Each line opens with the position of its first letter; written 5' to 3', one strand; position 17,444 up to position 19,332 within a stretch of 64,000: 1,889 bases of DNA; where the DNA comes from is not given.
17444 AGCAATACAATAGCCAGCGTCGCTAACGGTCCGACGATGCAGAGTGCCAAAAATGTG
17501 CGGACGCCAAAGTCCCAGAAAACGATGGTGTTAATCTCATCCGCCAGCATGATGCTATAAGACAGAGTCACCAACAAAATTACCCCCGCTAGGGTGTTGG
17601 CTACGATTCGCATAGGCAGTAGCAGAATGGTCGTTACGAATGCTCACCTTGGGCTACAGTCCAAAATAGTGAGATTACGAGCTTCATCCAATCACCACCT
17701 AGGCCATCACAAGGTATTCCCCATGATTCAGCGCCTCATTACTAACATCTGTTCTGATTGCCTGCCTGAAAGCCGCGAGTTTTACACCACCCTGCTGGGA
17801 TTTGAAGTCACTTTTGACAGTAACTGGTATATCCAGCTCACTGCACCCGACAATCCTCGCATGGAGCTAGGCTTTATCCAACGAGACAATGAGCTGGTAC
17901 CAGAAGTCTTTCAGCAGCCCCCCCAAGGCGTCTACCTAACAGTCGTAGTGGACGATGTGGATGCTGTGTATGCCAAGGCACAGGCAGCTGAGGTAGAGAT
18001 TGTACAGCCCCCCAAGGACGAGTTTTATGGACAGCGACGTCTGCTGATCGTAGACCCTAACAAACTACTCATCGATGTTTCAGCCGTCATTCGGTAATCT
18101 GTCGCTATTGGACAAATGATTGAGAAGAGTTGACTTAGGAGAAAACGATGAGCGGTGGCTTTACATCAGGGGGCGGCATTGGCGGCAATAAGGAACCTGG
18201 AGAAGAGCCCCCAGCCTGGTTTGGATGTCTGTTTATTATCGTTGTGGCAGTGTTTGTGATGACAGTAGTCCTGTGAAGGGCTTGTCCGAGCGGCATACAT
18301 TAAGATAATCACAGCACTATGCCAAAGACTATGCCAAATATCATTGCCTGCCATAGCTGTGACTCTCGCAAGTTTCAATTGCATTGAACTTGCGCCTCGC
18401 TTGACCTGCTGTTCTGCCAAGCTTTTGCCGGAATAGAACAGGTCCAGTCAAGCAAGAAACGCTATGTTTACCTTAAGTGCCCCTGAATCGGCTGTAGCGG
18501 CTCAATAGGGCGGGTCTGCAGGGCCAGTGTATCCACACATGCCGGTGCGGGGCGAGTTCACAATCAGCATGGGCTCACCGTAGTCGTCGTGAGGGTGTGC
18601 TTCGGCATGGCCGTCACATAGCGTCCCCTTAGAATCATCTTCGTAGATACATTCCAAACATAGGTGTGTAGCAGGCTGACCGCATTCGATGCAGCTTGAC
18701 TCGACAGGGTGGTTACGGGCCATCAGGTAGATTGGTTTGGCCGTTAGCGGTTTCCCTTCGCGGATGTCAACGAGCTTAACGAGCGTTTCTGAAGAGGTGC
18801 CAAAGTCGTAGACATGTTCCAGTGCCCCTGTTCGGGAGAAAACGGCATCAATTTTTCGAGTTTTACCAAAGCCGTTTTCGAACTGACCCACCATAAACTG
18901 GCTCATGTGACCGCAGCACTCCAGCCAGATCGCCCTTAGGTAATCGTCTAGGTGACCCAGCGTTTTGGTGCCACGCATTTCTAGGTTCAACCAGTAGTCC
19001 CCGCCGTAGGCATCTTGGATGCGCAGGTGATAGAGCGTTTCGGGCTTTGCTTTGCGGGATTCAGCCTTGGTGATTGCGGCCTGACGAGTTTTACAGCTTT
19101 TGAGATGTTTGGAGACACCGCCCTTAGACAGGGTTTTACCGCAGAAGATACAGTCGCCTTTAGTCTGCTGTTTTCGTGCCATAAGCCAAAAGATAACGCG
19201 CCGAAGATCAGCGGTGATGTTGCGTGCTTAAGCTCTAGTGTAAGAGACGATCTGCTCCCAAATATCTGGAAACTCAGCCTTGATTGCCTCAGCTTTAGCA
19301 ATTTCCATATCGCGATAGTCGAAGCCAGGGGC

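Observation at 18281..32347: Two diverged copies of a two-hairpin repeated element bracket a 14 kb accessory patch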

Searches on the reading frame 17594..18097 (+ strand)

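Call 22: search_protein_families(library=pfam, proteins=[window:17594-18097:+], max_evalue=0.001)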
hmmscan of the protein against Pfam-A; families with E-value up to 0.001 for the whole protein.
window:17594-18097:+ (167 aa): 2 families
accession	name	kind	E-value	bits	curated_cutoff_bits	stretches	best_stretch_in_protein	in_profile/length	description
PF00903.31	Glyoxalase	-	1.6e-11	45.1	20.6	1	52-160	7-119/121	Glyoxalase/Bleomycin resistance protein/Dioxygenase superfamily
PF12681.13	Glyoxalase_2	-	3.3e-07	30.7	30.1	1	57-164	11-115/118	Glyoxalase-like domain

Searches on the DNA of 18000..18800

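Call 9: search_rna_families(source=window, start=18000, end=18800, threshold=evalue, max_evalue=10)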
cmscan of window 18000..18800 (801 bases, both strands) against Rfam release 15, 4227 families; matches with E-value up to 10: 1.
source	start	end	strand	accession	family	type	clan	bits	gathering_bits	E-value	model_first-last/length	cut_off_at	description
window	18349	18391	-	RF02699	Avashort_thermometer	Cis-reg; thermoregulator;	-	15.7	88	3.6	1-59/59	no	Avashort 5' UTR thermometer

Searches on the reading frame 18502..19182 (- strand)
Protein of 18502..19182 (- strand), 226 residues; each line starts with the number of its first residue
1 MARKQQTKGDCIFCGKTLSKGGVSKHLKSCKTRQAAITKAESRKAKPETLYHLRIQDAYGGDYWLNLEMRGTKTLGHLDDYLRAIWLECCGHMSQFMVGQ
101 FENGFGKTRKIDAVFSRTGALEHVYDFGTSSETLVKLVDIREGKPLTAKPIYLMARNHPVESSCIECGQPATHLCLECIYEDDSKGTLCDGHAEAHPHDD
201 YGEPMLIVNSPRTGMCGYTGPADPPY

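Call 22: search_protein_families(library=pfam, proteins=[window:18502-19182:-], max_evalue=0.001)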
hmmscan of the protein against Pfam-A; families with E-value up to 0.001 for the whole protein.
window:18502-19182:- (226 aa): 0 families

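Call 31: find_encoding_contigs(protein=window:18502-19182:-, flank=6000, max_places=8)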
Protein window:18502-19182:- (226 aa): no gene with exactly this product is on record in the collection.

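Call 35: find_homologous_proteins(query=window:18502-19182:-, max_evalue=1e-10)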
Query window:18502-19182:- (226 aa): 3240 proteins with E <= 1e-10 among 3325 candidates; the best 120 are listed.
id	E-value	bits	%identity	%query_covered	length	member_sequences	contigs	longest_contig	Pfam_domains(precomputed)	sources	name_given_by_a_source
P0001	1.5e-156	537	100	100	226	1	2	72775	-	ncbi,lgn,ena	-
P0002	1.8e-123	429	78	100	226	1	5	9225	-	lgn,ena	-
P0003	1.7e-119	416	76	100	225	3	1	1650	-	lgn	-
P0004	5.9e-111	388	71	100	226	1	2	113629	-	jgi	jgi:hypothetical protein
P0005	2.5e-108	379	69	100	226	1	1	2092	-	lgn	-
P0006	7.4e-107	374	67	100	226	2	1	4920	-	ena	-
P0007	6.4e-106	371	67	100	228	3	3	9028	-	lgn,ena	-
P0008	2.6e-103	363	67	100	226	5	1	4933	-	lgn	-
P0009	8.0e-103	361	66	100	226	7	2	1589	-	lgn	-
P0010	1.1e-102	361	67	100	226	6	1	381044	-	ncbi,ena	-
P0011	1.9e-102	360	68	100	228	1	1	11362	-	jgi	jgi:hypothetical protein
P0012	9.5e-101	354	65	100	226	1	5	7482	-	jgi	jgi:hypothetical protein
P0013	1.0e-100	354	66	100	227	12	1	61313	-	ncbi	-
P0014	1.1e-100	354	65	100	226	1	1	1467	-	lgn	-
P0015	1.5e-100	354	66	100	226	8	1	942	-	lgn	-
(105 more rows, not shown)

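Call 36: find_encoding_contigs(protein=P0001, flank=10000, max_places=4)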
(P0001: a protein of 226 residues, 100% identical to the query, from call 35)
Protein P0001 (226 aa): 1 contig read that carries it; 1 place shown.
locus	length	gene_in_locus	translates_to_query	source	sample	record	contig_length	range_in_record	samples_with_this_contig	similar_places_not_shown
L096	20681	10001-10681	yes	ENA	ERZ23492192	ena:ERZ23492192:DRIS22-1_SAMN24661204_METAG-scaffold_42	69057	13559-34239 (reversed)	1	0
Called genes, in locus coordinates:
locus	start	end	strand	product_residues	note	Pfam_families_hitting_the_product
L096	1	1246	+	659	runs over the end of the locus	PF00353:HemolysinCabind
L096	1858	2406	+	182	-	PF08327:AHSA1 (weak)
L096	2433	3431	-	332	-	PF00355:Rieske, PF19112:VanA_C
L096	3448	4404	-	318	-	PF09084:NMT1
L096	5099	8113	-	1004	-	PF03699:UPF0182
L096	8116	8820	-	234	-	PF11353:DUF3153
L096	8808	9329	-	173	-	-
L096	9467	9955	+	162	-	PF06172:Cupin_5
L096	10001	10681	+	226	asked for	-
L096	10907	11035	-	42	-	-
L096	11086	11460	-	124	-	PF00903:Glyoxalase, PF12681:Glyoxalase_2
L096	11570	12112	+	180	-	-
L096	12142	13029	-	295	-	PF01040:UbiA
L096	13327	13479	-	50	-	-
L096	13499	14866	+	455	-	PF17767:NAPRTase_N, PF04095:NAPRTase, PF17956:NAPRTase_C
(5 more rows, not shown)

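Call 37: find_encoding_contigs(protein=P0002, flank=5000, max_places=4)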
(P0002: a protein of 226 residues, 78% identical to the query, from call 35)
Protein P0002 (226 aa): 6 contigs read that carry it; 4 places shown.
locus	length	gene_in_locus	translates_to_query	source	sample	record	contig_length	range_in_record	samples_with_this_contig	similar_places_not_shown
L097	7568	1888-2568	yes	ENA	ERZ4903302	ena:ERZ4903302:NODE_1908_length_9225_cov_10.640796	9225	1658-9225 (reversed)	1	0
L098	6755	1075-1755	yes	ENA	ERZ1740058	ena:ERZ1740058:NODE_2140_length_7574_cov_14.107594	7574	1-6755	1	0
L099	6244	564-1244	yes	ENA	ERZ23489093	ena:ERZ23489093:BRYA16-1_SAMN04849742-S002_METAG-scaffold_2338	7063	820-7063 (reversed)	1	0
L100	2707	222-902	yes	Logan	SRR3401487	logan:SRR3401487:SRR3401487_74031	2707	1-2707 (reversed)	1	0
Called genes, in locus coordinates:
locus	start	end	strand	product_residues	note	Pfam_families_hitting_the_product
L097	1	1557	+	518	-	?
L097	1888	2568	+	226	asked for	-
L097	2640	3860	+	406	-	PF12833:HTH_18, PF00165:HTH_AraC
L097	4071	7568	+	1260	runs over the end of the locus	PF04151:PPC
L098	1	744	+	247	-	?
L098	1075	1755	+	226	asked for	-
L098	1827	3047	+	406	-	PF12833:HTH_18, PF00165:HTH_AraC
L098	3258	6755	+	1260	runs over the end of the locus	PF04151:PPC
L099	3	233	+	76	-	?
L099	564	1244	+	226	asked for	-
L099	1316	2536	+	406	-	PF12833:HTH_18, PF00165:HTH_AraC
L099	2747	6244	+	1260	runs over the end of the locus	PF04151:PPC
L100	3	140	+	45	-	?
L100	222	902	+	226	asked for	-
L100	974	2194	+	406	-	PF12833:HTH_18, PF00165:HTH_AraC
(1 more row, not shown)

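Call 38: find_encoding_contigs(protein=P0004, flank=5000, max_places=3)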
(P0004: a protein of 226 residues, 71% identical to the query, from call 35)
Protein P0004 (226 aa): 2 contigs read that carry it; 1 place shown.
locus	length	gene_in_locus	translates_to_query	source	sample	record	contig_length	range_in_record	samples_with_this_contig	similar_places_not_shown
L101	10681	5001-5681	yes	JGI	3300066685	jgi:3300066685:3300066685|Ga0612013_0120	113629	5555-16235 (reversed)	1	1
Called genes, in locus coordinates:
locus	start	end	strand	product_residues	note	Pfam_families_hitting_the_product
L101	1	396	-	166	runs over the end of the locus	PF14105:DUF4278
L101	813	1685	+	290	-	PF01242:PTPS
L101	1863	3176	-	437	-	PF08245:Mur_ligase_M (faint), PF27239:FOL3_C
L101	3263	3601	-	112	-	PF00543:P-II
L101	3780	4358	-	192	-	-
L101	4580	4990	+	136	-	PF14819:QueF_N (weak), PF14489:QueF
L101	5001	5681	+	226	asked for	-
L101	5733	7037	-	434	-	-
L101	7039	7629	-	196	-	PF06175:MiaE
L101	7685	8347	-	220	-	PF00072:Response_reg (weak)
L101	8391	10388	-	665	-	PF05226:CHASE2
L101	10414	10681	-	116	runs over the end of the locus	-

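Call 54: search_protein_families(library=ncbifam, proteins=[window:18502-19182:-], max_evalue=1)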
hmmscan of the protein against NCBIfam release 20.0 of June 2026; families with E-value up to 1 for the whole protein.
window:18502-19182:- (226 aa): 1 family
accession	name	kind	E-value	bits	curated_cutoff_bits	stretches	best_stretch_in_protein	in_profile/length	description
NF058577.1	FdxA_fam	equivalog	0.23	11.7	65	1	158-185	3-30/52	4Fe-4S ferredoxin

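Call 85: list_cluster_members(proteins=[P0001, P0002])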
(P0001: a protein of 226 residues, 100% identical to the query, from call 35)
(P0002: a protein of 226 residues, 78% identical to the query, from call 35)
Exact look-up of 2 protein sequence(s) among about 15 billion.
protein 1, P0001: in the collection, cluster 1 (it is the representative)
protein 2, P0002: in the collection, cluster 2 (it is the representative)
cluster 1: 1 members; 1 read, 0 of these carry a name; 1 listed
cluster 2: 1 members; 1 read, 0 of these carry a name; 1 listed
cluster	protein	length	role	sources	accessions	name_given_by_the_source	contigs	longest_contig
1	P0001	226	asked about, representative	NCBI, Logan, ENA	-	-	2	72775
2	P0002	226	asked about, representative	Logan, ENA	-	-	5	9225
